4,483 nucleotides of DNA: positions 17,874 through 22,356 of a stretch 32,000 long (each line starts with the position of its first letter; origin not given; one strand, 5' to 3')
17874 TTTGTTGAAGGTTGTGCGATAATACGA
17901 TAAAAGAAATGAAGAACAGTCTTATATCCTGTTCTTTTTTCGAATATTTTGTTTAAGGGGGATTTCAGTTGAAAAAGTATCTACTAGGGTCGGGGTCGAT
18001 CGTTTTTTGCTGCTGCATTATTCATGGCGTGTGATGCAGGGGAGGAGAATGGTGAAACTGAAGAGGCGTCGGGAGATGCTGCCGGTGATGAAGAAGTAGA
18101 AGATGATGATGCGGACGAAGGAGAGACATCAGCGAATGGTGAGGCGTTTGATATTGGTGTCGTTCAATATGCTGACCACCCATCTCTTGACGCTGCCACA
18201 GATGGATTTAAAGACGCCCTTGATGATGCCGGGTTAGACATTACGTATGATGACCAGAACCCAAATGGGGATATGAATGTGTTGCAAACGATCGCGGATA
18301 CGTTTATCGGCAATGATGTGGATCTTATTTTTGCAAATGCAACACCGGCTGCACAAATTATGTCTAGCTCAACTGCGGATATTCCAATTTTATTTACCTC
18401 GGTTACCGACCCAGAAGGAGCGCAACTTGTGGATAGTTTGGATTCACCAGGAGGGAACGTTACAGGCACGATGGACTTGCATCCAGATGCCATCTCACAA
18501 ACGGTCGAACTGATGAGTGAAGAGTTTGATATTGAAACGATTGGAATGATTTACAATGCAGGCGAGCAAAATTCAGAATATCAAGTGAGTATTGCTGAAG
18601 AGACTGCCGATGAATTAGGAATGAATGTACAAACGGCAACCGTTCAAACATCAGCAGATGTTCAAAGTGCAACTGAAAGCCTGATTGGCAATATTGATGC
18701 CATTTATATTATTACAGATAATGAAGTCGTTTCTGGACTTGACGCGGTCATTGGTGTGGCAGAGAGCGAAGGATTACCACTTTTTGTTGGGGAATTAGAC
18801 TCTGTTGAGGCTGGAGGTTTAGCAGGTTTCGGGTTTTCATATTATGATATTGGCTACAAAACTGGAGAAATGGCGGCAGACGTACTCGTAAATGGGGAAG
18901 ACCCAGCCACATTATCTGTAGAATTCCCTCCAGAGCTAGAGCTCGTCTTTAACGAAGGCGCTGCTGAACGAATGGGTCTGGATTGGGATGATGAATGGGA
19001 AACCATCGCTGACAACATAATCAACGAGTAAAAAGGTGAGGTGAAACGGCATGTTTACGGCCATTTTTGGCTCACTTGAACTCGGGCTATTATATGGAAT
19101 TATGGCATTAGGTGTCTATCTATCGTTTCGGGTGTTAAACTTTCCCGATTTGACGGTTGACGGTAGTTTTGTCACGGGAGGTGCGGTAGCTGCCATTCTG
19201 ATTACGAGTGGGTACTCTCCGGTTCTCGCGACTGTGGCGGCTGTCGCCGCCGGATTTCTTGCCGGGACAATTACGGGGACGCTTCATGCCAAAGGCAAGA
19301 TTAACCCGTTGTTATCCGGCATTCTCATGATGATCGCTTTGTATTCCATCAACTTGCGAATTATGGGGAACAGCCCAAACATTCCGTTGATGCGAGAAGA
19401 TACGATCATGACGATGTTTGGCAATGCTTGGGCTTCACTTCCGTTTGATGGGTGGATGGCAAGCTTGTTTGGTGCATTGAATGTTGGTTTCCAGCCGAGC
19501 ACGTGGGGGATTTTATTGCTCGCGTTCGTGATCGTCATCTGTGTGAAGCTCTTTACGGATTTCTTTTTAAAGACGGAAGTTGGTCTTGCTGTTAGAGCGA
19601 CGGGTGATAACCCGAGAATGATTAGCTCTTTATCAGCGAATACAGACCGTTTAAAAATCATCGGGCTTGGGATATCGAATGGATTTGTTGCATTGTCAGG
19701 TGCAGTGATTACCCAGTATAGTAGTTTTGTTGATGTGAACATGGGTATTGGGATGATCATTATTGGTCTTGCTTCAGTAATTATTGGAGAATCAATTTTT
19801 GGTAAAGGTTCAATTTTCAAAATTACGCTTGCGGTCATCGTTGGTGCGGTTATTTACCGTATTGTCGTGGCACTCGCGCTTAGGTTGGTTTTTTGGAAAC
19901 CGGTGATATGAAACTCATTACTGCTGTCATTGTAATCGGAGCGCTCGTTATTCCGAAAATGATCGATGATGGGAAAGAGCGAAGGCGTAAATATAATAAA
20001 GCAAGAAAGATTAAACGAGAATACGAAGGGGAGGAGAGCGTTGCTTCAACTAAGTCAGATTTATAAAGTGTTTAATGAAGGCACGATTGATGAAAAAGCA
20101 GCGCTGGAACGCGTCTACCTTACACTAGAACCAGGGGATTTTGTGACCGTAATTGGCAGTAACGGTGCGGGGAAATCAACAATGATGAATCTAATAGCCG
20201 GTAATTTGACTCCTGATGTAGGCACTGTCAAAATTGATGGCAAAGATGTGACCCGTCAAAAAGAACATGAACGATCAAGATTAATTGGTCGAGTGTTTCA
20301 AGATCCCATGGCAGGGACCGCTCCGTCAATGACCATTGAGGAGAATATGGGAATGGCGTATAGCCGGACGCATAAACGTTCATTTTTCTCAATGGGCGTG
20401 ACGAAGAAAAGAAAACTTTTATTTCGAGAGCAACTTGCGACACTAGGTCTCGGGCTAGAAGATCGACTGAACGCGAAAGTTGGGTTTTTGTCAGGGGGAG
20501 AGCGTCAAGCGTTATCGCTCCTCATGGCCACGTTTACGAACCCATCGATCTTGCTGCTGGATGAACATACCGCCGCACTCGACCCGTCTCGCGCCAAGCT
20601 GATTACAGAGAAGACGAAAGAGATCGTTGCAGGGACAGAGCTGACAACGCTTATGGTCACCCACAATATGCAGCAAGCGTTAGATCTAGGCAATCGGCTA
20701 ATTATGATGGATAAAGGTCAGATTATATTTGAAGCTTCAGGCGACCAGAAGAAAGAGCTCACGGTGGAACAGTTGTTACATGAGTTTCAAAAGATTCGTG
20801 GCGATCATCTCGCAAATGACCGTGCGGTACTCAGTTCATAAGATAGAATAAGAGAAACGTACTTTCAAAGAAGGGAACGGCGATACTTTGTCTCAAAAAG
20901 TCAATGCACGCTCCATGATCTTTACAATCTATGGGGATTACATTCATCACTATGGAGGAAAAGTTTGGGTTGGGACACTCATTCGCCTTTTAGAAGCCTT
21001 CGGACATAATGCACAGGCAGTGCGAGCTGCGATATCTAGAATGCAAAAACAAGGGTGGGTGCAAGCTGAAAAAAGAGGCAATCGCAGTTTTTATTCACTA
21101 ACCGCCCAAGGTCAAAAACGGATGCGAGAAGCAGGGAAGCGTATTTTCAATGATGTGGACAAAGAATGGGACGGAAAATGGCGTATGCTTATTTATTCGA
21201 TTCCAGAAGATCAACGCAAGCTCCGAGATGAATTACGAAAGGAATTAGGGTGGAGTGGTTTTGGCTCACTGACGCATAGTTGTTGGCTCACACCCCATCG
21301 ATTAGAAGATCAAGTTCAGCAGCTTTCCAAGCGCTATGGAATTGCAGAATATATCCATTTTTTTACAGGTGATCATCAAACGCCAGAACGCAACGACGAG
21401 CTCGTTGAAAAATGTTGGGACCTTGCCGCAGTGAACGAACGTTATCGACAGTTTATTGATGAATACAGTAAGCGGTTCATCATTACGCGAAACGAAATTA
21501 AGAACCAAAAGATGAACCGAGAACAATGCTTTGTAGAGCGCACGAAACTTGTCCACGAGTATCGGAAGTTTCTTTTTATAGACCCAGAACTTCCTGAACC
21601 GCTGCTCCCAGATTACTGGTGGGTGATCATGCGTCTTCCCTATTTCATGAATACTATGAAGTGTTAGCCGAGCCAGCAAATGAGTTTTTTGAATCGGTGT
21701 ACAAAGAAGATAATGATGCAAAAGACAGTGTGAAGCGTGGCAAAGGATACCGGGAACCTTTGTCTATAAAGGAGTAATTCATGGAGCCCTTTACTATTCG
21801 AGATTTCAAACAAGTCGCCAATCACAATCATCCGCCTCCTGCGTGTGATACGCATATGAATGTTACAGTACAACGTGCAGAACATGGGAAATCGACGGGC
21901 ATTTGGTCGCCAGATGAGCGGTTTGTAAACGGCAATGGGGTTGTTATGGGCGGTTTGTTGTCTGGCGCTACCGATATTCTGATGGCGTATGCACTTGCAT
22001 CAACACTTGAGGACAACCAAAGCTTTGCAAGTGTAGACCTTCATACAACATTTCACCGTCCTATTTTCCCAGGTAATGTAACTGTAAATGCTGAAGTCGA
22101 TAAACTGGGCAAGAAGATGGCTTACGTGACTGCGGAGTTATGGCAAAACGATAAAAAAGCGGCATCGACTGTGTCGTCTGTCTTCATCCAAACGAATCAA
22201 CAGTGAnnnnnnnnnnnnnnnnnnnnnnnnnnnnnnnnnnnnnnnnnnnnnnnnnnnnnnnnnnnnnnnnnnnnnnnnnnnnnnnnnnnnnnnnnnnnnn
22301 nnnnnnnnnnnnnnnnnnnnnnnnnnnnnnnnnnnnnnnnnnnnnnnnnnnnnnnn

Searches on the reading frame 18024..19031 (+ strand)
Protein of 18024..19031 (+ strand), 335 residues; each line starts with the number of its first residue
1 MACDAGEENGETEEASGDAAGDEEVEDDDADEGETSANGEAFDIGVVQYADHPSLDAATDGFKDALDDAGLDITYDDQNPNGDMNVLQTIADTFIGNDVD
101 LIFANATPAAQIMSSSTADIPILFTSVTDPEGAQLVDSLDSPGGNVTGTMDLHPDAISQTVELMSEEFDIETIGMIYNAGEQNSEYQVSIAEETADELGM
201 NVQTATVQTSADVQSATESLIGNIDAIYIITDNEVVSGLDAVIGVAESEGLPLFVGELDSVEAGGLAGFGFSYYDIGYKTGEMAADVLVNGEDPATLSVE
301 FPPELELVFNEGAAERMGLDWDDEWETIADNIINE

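Call 9: search_protein_families(library=pfam, proteins=[window:18024-19031:+])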
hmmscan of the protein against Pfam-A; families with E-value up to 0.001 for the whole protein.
window:18024-19031:+ (335 aa): 2 families
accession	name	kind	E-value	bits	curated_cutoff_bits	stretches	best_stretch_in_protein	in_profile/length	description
PF04392.18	ABC_sub_bind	-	5.5e-71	239.6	25.9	1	44-329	2-289/293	ABC transporter substrate binding protein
PF13407.12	Peripla_BP_4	-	1.2e-06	28.7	35.1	0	50-136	131-226/258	Periplasmic binding protein domain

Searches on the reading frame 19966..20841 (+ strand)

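Call 9: search_protein_families(library=pfam, proteins=[window:19966-20841:+])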
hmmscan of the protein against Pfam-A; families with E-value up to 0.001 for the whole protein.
window:19966-20841:+ (291 aa): 5 families
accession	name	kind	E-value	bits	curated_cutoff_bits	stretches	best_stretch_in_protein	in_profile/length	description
PF00005.33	ABC_tran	-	4.2e-30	105.6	25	1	47-203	1-137/137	ABC transporter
PF02463.25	SMC_N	-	1.1e-07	31.9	40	1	58-236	25-202/220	RecF/RecN/SMC N terminal domain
PF03193.22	RsgA_GTPase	-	1.6e-05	25.2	30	1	12-99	62-151/174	RsgA GTPase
PF13304.12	AAA_21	-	2.8e-05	24.8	27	0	175-234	238-299/304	AAA domain, putative AbiEii toxin, Type IV TA system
PF00004.35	AAA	-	0.00052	20.9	21.2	0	61-113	2-52/131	ATPase family associated with various cellular activities (AAA)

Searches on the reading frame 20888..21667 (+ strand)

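Call 9: search_protein_families(library=pfam, proteins=[window:20888-21667:+])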
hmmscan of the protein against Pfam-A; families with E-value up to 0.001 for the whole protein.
window:20888-21667:+ (259 aa): 5 families
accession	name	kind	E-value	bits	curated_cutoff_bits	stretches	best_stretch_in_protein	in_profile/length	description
PF20803.2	PaaX_M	-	9.1e-34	115.9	24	1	92-173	2-83/83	PaaX protein central Cas2-like domain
PF07848.18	PaaX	-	1.7e-31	108.7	24.8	1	7-75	2-70/70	PaaX-like protein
PF08223.16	PaaX_C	-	6e-22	78.3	22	1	177-244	1-65/91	PaaX-like protein C-terminal domain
PF14277.12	DUF4364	-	7.5e-05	23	26.9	1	45-103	36-94/162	Domain of unknown function (DUF4364)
PF03551.20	PadR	-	0.00092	19.6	27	0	48-81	37-75/75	Transcriptional regulator PadR-like family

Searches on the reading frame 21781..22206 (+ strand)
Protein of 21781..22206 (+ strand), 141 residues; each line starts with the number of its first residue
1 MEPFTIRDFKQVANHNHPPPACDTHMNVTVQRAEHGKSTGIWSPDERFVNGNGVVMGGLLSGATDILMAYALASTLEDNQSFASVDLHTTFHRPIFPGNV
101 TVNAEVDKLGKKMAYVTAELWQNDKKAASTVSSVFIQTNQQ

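Call 9: search_protein_families(library=pfam, proteins=[window:21781-22206:+])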
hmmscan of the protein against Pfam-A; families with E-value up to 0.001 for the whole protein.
window:21781-22206:+ (141 aa): 2 families
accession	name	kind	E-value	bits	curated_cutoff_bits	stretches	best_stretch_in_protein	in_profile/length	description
PF03061.28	4HBT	-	9.9e-15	55.1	20.6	1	52-126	1-76/79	Thioesterase superfamily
PF13622.12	4HBT_3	-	5.8e-09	36.5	24.3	1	62-130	14-77/83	Acyl-CoA thioesterase N-terminal domain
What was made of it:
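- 22199..22245 (+): The paaI-like gene's own intrinsic terminator: 11-bp stem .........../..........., then UUUCUGUG. This is context, not part of the element. The gene 21781-22206 is a 4HBT thioesterase (call 9).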

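Call 18: find_encoding_contigs(protein=window:21781-22206:+, flank=10000, max_places=10)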
Protein window:21781-22206:+ (141 aa): 1 contig read that carries it; 1 place shown.
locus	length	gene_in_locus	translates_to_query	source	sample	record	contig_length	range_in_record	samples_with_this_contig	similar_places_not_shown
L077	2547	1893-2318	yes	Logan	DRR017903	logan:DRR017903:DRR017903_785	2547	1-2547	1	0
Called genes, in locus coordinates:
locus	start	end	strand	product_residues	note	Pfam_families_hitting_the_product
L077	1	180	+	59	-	?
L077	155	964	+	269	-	PF00005:ABC_tran, PF02463:SMC_N (weak)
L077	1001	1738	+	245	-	PF07848:PaaX, PF20803:PaaX_M, PF08223:PaaX_C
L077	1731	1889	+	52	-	-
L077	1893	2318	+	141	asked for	PF13622:4HBT_3, PF03061:4HBT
